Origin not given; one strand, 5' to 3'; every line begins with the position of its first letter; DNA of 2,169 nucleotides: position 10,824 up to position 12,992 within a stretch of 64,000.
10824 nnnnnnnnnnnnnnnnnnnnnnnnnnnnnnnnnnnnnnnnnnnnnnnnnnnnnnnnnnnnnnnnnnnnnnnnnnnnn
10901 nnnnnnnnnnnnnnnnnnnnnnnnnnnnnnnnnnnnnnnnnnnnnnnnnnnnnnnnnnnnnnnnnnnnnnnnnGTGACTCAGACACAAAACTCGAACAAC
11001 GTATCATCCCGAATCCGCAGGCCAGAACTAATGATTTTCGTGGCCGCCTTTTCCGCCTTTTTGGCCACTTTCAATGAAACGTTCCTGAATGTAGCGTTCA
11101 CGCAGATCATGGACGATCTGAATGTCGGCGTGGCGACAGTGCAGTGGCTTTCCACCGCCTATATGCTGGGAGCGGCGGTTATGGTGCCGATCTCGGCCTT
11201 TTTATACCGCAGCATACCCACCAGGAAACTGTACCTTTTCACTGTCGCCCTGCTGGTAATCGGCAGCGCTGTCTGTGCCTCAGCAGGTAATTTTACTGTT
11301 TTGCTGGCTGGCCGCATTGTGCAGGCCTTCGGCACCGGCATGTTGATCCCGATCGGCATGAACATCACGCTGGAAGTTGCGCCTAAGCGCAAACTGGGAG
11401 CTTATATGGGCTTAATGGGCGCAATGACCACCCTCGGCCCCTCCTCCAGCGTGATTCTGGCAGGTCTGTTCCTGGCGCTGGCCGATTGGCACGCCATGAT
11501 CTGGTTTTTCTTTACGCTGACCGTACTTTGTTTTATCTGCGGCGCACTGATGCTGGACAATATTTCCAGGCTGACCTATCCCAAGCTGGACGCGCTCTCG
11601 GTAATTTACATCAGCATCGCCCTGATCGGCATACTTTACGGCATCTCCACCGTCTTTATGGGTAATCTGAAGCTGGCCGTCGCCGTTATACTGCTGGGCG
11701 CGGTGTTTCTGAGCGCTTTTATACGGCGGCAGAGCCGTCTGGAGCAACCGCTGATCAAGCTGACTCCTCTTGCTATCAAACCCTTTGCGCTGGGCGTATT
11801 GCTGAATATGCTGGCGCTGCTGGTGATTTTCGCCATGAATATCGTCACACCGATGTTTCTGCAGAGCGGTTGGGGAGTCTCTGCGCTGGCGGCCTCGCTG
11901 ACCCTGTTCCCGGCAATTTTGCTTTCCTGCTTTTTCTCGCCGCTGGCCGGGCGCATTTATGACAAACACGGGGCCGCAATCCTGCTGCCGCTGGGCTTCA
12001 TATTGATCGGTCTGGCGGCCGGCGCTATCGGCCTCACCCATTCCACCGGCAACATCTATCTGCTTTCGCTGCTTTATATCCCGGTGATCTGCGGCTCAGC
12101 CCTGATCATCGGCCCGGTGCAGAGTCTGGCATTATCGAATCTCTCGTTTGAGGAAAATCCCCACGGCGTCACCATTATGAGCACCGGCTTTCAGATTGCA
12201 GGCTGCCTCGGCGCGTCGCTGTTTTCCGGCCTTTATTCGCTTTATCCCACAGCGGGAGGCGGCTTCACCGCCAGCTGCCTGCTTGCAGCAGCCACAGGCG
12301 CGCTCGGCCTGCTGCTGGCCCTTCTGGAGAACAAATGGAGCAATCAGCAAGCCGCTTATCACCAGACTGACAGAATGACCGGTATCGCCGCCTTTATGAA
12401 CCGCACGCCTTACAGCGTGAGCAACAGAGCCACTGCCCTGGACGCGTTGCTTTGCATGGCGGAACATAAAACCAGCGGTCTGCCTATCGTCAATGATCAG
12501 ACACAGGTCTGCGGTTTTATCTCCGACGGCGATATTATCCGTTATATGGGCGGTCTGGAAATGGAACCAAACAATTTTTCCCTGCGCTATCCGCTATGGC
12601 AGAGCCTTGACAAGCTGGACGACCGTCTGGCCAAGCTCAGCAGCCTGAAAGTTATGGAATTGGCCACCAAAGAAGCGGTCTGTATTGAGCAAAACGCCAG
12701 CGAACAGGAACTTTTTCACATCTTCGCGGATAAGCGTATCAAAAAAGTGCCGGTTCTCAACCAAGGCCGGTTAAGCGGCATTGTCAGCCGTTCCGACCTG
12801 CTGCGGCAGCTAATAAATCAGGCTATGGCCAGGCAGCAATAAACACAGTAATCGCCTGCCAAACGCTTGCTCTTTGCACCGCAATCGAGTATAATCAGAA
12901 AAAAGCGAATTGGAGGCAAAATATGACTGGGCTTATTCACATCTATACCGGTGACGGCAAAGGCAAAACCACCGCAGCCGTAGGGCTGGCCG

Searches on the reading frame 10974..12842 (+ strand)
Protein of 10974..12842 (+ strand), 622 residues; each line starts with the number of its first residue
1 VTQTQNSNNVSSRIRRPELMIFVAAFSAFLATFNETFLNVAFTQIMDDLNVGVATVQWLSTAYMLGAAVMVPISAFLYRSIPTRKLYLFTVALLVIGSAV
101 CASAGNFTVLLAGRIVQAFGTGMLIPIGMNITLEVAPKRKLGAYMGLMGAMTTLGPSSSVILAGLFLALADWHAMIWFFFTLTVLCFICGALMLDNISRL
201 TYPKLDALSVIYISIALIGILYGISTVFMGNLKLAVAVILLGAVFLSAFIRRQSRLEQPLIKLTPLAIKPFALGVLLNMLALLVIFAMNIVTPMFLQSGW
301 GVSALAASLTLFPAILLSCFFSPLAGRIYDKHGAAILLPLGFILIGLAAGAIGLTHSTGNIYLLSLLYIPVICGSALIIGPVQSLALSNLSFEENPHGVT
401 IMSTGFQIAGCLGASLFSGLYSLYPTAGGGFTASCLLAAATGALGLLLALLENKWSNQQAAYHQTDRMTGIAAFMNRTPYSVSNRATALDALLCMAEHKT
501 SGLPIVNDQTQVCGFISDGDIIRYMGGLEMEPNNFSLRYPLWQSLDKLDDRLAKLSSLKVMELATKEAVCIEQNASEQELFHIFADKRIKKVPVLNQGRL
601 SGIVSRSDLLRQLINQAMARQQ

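Call 8: search_protein_families(library=pfam, proteins=[window:10974-12842:+])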
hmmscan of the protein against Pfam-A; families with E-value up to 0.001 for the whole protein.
window:10974-12842:+ (622 aa): 3 families
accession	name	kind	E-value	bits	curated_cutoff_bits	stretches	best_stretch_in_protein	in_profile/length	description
PF07690.21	MFS_1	-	2.3e-39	135.7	33.4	1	25-414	2-347/347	Major Facilitator Superfamily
PF00571.33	CBS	-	1.9e-20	73.4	24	2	472-525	2-55/57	CBS domain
PF00083.30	Sugar_tr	-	6.6e-07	29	22.3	1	22-191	3-189/452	Sugar (and other) transporter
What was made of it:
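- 10974..12842 (+): The regulated gene: a 622-aa MFS transporter of the DHA2/EmrB/LmrB type with a C-terminal CBS pair. cobA/btuR (12923-13447) follows and is probably co-transcribed, which is an inference. Pfam MFS_1 plus CBS (call 8).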

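Call 11: find_homologous_proteins(query=window:10974-12842:+, max_evalue=1e-30)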
Query window:10974-12842:+ (622 aa): 1048 proteins with E <= 1e-30 among 8000 candidates; the best 120 are listed.
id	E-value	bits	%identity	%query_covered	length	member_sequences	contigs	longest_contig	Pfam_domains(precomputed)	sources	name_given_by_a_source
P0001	0.0e+0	1342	100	100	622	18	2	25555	PF00083.31,PF00571.34,PF07690.22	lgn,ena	-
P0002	0.0e+0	1167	86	100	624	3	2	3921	PF00571.34,PF07690.22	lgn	-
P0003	5.2e-292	988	74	98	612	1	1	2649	PF00571.34,PF07690.22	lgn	-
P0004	2.0e-288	976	73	99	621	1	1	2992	PF00571.34,PF07690.22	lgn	-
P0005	2.4e-269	913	70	98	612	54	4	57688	PF00571.34,PF07690.22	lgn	-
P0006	2.8e-267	906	69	99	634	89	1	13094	PF00571.34,PF07690.22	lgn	-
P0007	2.7e-265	899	70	97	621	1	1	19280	PF00571.34,PF07690.22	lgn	-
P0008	5.4e-264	895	68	98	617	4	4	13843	PF00571.34,PF07690.22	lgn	-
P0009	1.2e-262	891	67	99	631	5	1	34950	PF00571.34,PF07690.22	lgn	-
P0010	5.1e-262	889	68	98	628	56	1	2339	PF00571.34,PF07690.22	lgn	-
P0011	1.5e-245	834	63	99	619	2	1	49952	PF00083.31,PF00571.34,PF07690.22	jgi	-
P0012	2.2e-240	817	64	97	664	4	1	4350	PF00571.34,PF07690.22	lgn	-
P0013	2.8e-229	781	61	98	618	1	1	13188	PF00571.34,PF07690.22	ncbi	-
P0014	4.4e-227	773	59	98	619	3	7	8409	PF00571.34,PF07690.22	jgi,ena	-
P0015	2.8e-226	771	60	100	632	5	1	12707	PF00571.34,PF07690.22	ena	-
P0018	5.4e-225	766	60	98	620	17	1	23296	PF00571.34,PF07690.22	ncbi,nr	ncbi:MAG: MFS transporter [Lentihominibacter sp.]|nr:MFS transporter [Lentihominibacter sp.]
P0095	1.8e-204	699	55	94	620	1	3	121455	PF00571.34,PF07690.22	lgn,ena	-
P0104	6.6e-199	680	52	97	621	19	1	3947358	PF00571.34,PF07690.22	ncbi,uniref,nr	ncbi:MFS transporter [Caproicibacter fermentans]|uniref:MFS transporter n=1 Tax=Caproicibacter ferme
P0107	1.4e-193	663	53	98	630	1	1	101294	PF00571.34,PF07690.22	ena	-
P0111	6.9e-188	644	52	97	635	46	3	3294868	PF00571.34,PF07690.22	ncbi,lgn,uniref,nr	ncbi:MFS transporter [Gordonibacter urolithinfaciens]|uniref:MFS transporter n=1 Tax=Gordonibacter u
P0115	4.7e-187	641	50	97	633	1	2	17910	PF00571.34,PF07690.22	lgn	-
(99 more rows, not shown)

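Call 12: find_encoding_contigs(protein=window:10974-12842:+, flank=6000, max_places=10)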
Protein window:10974-12842:+ (622 aa): 22 contigs read that carry it; 5 places shown.
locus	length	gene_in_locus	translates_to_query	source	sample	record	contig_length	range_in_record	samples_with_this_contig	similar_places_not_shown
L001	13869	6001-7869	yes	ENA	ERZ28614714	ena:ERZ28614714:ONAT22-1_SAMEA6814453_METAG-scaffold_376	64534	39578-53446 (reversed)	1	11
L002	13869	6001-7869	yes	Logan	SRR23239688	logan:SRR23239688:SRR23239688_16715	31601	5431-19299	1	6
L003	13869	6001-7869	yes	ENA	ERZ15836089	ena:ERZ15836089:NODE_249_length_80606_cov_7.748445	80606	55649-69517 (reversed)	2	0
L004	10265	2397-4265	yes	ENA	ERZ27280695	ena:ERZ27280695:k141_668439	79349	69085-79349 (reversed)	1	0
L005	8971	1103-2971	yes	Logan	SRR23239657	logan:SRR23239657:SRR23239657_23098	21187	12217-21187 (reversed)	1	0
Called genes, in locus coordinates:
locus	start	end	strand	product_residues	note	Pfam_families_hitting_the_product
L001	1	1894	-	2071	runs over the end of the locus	PF24547:DUF7601, PF00395:SLH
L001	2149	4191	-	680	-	PF03030:H_PPase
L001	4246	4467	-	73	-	PF03840:SecG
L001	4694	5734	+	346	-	PF00155:Aminotran_1_2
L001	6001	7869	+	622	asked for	PF00083:Sugar_tr (weak), PF07690:MFS_1, PF00571:CBS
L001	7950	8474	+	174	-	PF02572:CobA_CobO_BtuR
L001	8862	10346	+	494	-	PF01656:CbiA, PF13500:AAA_26, PF07685:GATase_3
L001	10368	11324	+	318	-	PF03186:CobD_Cbib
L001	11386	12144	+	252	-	PF02570:CbiC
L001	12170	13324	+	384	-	PF01888:CbiD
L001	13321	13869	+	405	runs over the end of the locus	PF00590:TP_methylase, PF01135:PCMT, PF03602:Cons_hypoth95 (weak), PF13847:Methyltransf_31, PF13649:Methyltransf_25 (weak)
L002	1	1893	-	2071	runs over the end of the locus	PF24547:DUF7601, PF00395:SLH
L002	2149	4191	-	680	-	PF03030:H_PPase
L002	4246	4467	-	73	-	PF03840:SecG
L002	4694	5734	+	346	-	PF00155:Aminotran_1_2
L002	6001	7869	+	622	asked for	PF00083:Sugar_tr (weak), PF07690:MFS_1, PF00571:CBS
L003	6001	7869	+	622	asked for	PF00083:Sugar_tr (weak), PF07690:MFS_1, PF00571:CBS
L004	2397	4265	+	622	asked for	PF00083:Sugar_tr (weak), PF07690:MFS_1, PF00571:CBS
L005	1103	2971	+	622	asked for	PF00083:Sugar_tr (weak), PF07690:MFS_1, PF00571:CBS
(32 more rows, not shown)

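Call 13: find_encoding_contigs(protein=P0002, flank=3000, max_places=3)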
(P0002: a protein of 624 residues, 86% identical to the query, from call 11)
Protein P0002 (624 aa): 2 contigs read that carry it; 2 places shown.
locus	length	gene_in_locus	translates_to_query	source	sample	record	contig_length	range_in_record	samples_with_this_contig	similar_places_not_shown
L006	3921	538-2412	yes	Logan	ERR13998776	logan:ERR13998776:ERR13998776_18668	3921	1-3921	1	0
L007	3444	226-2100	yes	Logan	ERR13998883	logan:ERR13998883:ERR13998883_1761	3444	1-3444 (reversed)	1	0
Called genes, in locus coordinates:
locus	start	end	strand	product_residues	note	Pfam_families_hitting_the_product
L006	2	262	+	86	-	?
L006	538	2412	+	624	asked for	PF07690:MFS_1, PF00571:CBS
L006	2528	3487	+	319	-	PF03186:CobD_Cbib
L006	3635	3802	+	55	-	-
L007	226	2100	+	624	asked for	PF07690:MFS_1, PF00571:CBS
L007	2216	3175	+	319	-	PF03186:CobD_Cbib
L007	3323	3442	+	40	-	?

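Call 14: find_encoding_contigs(protein=P0005, flank=3000, max_places=3)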
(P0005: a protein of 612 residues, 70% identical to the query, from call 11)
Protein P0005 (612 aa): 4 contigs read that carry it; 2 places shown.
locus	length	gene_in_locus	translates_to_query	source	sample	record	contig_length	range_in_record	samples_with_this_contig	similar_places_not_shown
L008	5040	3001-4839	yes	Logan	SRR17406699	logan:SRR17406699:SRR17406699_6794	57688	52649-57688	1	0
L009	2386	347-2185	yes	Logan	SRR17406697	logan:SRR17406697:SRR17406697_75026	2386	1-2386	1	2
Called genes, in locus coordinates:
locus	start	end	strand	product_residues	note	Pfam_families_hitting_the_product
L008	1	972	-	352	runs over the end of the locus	PF00535:Glycos_transf_2, PF04138:GtrA_DPMS_TM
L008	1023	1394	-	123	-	PF00392:GntR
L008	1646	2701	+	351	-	PF23023:Anti-Pycsar_Apyc1 (weak), PF00753:Lactamase_B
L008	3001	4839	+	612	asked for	PF07690:MFS_1, PF00571:CBS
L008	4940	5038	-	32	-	?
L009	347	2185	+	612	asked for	PF07690:MFS_1, PF00571:CBS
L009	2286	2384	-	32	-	?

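Call 15: find_encoding_contigs(protein=P0006, flank=3000, max_places=2)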
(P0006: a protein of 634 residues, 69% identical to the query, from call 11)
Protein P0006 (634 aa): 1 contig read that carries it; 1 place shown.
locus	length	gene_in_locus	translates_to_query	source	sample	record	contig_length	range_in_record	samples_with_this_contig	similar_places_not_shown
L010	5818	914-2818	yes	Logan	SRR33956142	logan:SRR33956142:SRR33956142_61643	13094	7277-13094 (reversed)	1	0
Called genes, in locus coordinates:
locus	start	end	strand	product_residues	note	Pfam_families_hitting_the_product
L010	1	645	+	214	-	?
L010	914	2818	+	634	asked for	PF07690:MFS_1, PF00571:CBS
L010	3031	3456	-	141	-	PF01741:MscL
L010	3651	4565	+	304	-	PF19568:Spore_III_AA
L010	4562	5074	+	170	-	PF09548:Spore_III_AB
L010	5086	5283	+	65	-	PF06686:SpoIIIAC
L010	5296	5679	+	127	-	PF06686:SpoIIIAC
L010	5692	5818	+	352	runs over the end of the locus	PF09546:Spore_III_AE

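Call 16: find_encoding_contigs(protein=P0007, flank=3000, max_places=2)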
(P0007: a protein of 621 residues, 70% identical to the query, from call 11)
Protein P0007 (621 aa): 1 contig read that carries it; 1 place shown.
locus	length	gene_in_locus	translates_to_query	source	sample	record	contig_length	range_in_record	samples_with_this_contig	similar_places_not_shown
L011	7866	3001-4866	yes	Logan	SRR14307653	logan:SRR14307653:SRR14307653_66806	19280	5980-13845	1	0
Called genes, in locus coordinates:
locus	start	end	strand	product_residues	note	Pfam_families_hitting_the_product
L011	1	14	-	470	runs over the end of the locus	PF01565:FAD_binding_4, PF02913:FAD-oxidase_C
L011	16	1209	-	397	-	PF00037:Fer4 (weak), PF12837:Fer4_6 (weak), PF12838:Fer4_7 (weak), PF13187:Fer4_9 (weak), PF13237:Fer4_10 (weak), PF14697:Fer4_21 (weak), PF01012:ETF, PF00766:ETF_alpha, +4 more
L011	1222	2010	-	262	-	PF01012:ETF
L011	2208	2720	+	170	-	-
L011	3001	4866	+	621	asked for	PF07690:MFS_1, PF00571:CBS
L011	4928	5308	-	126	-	PF04138:GtrA_DPMS_TM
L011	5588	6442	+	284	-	PF03446:NAD_binding_2 (faint), PF02153:PDH_N, PF20463:PDH_C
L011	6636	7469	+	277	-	PF02645:DegV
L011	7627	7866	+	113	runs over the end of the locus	PF01638:HxlR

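Call 19: find_encoding_contigs(protein=P0011, flank=3000, max_places=1)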
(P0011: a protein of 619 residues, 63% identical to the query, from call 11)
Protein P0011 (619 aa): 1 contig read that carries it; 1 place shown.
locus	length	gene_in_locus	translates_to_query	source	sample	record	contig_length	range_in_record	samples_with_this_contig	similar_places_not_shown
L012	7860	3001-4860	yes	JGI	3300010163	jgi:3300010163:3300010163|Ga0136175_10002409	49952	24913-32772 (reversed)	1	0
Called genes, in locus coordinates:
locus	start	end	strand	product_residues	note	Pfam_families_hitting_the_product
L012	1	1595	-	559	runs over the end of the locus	-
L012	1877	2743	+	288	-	PF01522:Polysacc_deac_1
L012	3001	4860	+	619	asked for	PF00083:Sugar_tr, PF07690:MFS_1, PF00571:CBS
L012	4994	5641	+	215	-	PF00027:cNMP_binding, PF13545:HTH_Crp_2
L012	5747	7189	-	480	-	PF14269:Arylsulfotran_2, PF05935:Arylsulfotrans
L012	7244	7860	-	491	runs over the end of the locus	PF03600:CitMHS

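Call 20: find_encoding_contigs(protein=P0018, flank=3000, max_places=1)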
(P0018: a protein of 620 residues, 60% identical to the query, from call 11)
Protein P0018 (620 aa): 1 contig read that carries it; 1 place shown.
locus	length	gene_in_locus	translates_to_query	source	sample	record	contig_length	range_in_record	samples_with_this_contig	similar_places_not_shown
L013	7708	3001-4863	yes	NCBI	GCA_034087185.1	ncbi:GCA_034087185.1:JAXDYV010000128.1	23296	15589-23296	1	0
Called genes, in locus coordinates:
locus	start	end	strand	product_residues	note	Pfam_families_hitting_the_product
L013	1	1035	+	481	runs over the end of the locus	PF02347:GDC-P (weak), PF00266:Aminotran_5 (faint), PF21478:GcvP2_C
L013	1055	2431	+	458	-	PF01134:GIDA (weak), PF01262:AlaDh_PNT_C (faint), PF01266:DAO (faint), PF07992:Pyr_redox_2, PF12831:FAD_oxidored (weak), PF13738:Pyr_redox_3, PF00070:Pyr_redox, PF02852:Pyr_redox_dim, +3 more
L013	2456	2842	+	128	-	PF00293:NUDIX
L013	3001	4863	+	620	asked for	PF07690:MFS_1, PF00571:CBS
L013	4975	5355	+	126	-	PF02537:CRCB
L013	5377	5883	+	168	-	PF01569:PAP2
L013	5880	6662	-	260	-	-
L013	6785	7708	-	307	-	PF00205:TPP_enzyme_M, PF02775:TPP_enzyme_C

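Call 21: find_encoding_contigs(protein=P0104, flank=3000, max_places=1)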
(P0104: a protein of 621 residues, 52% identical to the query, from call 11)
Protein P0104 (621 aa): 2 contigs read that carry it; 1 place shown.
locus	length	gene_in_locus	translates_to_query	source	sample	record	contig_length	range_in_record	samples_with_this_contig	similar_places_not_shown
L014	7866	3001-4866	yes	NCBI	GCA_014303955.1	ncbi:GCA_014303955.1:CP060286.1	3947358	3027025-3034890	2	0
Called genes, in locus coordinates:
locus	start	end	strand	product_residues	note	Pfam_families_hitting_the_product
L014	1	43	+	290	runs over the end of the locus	PF08843:AbiEii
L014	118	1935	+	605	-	PF02534:T4SS-DNA_transf, PF10412:TrwB_AAD_bind, PF12696:TraG-D_C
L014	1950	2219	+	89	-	PF13730:HTH_36, PF00392:GntR (faint), PF12802:MarR_2 (weak), PF01047:MarR (weak), PF08279:HTH_11 (weak), PF13412:HTH_24 (weak)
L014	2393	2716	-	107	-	PF24250:HVO_2718, PF13560:HTH_31 (weak), PF12844:HTH_19, PF01381:HTH_3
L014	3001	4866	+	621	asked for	PF07690:MFS_1, PF00571:CBS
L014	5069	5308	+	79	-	-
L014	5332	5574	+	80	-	-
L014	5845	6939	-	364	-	PF00154:RecA_N, PF08423:Rad51, PF06745:ATPase (weak), PF01637:ATPase_2 (weak), PF21096:RecA_C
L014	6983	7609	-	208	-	PF23894:LD_SV2 (faint), PF13576:Pentapeptide_3 (faint), PF13599:Pentapeptide_4, PF00805:Pentapeptide (weak), PF13599:Pentapeptide_4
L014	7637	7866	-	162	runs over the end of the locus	-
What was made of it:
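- The gene together with its leader occurs in varied contexts, once near conjugation genes (call 21).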

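Call 37: search_protein_families(library=ncbifam, max_evalue=0.001, proteins=[window:10974-12842:+])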
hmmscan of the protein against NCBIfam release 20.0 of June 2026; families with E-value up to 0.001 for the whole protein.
window:10974-12842:+ (622 aa): 46 families (the best 25 are shown)
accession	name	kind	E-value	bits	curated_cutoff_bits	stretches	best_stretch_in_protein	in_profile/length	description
NF000060.1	MFS_efflux_LmrB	exception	7.4e-66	222.9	800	1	20-416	19-418/479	lincomycin efflux MFS transporter Lmr(B)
TIGR00711.1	efflux_EmrB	subfamily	2.1e-56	191.6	230.2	1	20-422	3-409/485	DHA2 family efflux MFS transporter permease subunit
NF007799.0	PRK10504.1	subfamily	3.2e-24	85.7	426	1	21-418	12-410/471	multidrug transporter subunit MdtD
NF000218.1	FexA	exception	1.5e-23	83.2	900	1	18-423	20-431/475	chloramphenicol/florfenicol efflux MFS transporter FexA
NF040856.1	FexB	exception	1.6e-19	70.1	950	1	4-428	3-427/469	chloramphenicol/florfenicol efflux MFS transporter FexB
NF012183.0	tet_MFS_K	exception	5.2e-18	65.2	925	1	21-423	16-410/459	tetracycline efflux MFS transporter Tet(K)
NF000391.1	EmrB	exception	2.1e-17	63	925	1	19-421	11-418/501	multidrug efflux MFS transporter permease subunit EmrB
NF012175.1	tet_MFS_L_K_45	equivalog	3.4e-17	62.4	650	1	27-423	8-396/444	Tet(L)/Tet(K)/Tet(45) family tetracycline efflux MFS transporter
NF011571.1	PRK14995.1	subfamily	5.7e-16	58.3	701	1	32-360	19-350/493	SmvA family efflux MFS transporter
NF052222.1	UridTportUriT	equivalog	8.8e-16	57.9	600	1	22-374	15-371/463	uridine transporter UriT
TIGR00880.1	2_A_01_02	superfamily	1.7e-15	57.4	131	1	61-194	5-138/141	multidrug resistance protein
NF040895.2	MFS_effux_SdrM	equivalog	5.6e-15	55.4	550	1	26-345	13-330/441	multidrug efflux MFS transporter SdrM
NF012184.0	tet_MFS_45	exception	9.5e-15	54.5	975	1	8-423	4-410/458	tetracycline efflux MFS transporter Tet(45)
NF000025.1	MFS_efflux_tcmA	exception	2.1e-14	53.2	999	1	16-418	23-428/538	tetracenomycin C efflux MFS transporter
NF012185.0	tet_MFS_L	exception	4.7e-14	52.2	925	1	8-423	4-410/457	tetracycline efflux MFS transporter Tet(L)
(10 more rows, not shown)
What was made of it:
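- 10974..12842 (+): NCBIfam LmrB and DHA2 families (call 37).
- On DHA2 (EmrB/QacA/LmrB) drug:H+ antiporter family (the regulated gene): TIGR00711 scores 191.6 bits against a cut-off of 230.2, and LmrB scores 222.9 against 800 (call 37).
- The regulated genes are drug-efflux-like (call 37).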

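Call 58: find_encoding_contigs(protein=P0095, flank=4000, max_places=1)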
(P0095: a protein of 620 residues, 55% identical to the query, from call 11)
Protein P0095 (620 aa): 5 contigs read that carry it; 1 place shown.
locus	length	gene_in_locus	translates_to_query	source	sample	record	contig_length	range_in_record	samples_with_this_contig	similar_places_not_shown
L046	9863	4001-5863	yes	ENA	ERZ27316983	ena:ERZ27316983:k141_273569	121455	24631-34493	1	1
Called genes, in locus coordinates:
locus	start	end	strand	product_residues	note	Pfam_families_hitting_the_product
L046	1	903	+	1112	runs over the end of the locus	PF04313:HSDR_N, PF00176:SNF2-rel_dom (weak), PF00270:DEAD, PF04851:ResIII, PF18766:SWI2_SNF2, PF00271:Helicase_C (weak), PF08463:EcoEI_R_C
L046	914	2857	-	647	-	PF00270:DEAD (faint), PF04851:ResIII, PF17757:UvrB_inter, PF27431:UvrB_3rd, PF00271:Helicase_C, PF12344:UvrB, PF02151:UVR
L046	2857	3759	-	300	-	PF13197:DUF4013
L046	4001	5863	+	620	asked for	PF07690:MFS_1, PF00571:CBS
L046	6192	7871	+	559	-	PF00501:AMP-binding, PF13193:AMP-binding_C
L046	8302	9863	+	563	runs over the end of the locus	PF00501:AMP-binding, PF13193:AMP-binding_C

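Call 59: find_encoding_contigs(protein=P0111, flank=4000, max_places=1)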
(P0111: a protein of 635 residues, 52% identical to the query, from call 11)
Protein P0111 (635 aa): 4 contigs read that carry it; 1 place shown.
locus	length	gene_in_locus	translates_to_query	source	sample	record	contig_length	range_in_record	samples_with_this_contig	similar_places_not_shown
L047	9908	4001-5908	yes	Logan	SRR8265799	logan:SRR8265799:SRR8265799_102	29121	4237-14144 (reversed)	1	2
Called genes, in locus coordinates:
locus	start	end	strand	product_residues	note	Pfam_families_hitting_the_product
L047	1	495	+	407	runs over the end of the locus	PF10509:GalKase_gal_bdg, PF00288:GHMP_kinases_N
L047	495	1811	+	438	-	PF01087:GalP_UDP_transf, PF02744:GalP_UDP_tr_C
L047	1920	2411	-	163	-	PF12682:Flavodoxin_4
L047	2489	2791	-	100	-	-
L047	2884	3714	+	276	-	PF00248:Aldo_ket_red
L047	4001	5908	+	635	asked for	PF07690:MFS_1, PF00571:CBS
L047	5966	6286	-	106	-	PF03358:FMN_red (weak)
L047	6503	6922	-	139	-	PF04126:Cyclophil_like (weak), PF18050:Cyclophil_like2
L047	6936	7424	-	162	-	PF18050:Cyclophil_like2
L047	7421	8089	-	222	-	PF03358:FMN_red (weak), PF12682:Flavodoxin_4, PF12724:Flavodoxin_5 (faint)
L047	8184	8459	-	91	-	-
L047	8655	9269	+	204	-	PF03575:Peptidase_S51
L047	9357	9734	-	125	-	PF00472:RF-1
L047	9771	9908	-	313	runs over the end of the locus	PF07804:HipA_C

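Call 69: find_encoding_contigs(protein=P0107, flank=3000, max_places=1)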
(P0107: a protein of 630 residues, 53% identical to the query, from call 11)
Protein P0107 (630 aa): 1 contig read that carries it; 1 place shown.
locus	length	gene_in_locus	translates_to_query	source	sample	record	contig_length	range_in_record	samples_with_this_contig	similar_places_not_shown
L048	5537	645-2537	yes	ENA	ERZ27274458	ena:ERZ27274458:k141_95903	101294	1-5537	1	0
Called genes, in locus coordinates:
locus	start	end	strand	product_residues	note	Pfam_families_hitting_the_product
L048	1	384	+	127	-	?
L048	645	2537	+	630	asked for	PF07690:MFS_1, PF00571:CBS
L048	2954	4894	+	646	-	PF13589:HATPase_c_3, PF02518:HATPase_c (weak), PF00183:HSP90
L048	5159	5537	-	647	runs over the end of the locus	PF00149:Metallophos, PF09587:PGA_cap (weak), PF02872:5_nucleotid_C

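Call 70: find_encoding_contigs(protein=P0115, flank=3000, max_places=1)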
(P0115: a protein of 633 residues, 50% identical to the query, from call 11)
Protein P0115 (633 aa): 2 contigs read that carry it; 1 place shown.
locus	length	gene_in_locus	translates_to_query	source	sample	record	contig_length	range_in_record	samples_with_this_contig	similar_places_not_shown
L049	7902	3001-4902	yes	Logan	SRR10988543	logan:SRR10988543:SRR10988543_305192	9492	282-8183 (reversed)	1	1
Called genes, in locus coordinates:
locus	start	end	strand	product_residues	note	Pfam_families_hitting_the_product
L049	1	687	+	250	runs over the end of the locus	-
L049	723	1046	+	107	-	PF00581:Rhodanese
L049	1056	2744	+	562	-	PF01266:DAO (faint), PF07992:Pyr_redox_2, PF13450:NAD_binding_8 (faint), PF13454:NAD_binding_9 (faint), PF13738:Pyr_redox_3, PF00070:Pyr_redox, PF02852:Pyr_redox_dim, PF00581:Rhodanese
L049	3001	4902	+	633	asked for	PF07690:MFS_1, PF00571:CBS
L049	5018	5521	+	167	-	PF01243:PNPOx_N, PF12900:Pyridox_ox_2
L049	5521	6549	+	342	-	PF00248:Aldo_ket_red, PF13534:Fer4_17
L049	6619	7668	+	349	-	PF03601:Cons_hypoth698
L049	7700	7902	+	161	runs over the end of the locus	?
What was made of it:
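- Neighbourhoods differ completely between loci (calls 14-16, 19-21, 59, 69, 70).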

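Call 84: search_solved_structures(query=window:10974-12842:+, max_evalue=0.00001)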
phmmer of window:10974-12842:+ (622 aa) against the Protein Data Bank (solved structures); distinct sequences matched with E-value up to 0.00001: 19.
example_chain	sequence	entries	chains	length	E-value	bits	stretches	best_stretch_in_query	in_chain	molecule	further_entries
8zar_J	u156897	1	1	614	2.2e-17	66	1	19-420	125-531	Multidrug export protein EmrB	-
8zal_J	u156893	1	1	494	2.9e-17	65.6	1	20-420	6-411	Multidrug export protein EmrB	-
9znf_5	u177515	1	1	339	6.4e-15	57.9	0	480-529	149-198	CBS domain-containing protein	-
8ufe_A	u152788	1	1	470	1.6e-11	46.6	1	28-387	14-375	Integral membrane efflux protein EfpA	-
9vhd_B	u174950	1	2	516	4.6e-11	45.1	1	28-385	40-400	Putative MFS-type transporter EfpA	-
8x6x_A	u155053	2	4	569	5.9e-10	41.5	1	27-394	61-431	Uncharacterized MFS-type transporter EfpA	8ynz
7y58_A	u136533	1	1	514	6.2e-10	41.4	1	13-416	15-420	Antiseptic resistance protein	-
8ufd_A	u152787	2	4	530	9.3e-10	40.8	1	27-394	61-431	Integral membrane efflux protein EFPA | Efflux pump A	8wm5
29om_A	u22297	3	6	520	1e-09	40.7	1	13-416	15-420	Antiseptic resistance protein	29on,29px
9bii_A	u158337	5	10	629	2.1e-09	39.6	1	25-394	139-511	Uncharacterized MFS-type transporter EfpA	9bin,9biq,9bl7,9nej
4gqy_A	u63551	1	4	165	3.5e-09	38.9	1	484-614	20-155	CBS domain-containing protein CBSX2, chloroplastic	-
8pnl_A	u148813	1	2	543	3.9e-09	38.7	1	16-400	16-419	Putative triacylglyceride transporter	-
3kh5_A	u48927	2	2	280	4.5e-09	38.6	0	479-616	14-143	protein MJ1225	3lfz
3sl7_A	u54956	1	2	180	4.9e-09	38.4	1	484-614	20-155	CBS domain-containing protein CBSX2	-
4gqv_A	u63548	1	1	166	7.4e-09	37.8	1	482-614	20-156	CBS domain-containing protein CBSX1, chloroplastic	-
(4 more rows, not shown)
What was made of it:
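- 10974..12842 (+): The closest solved structures are EmrB, EfpA and QacA (call 84).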
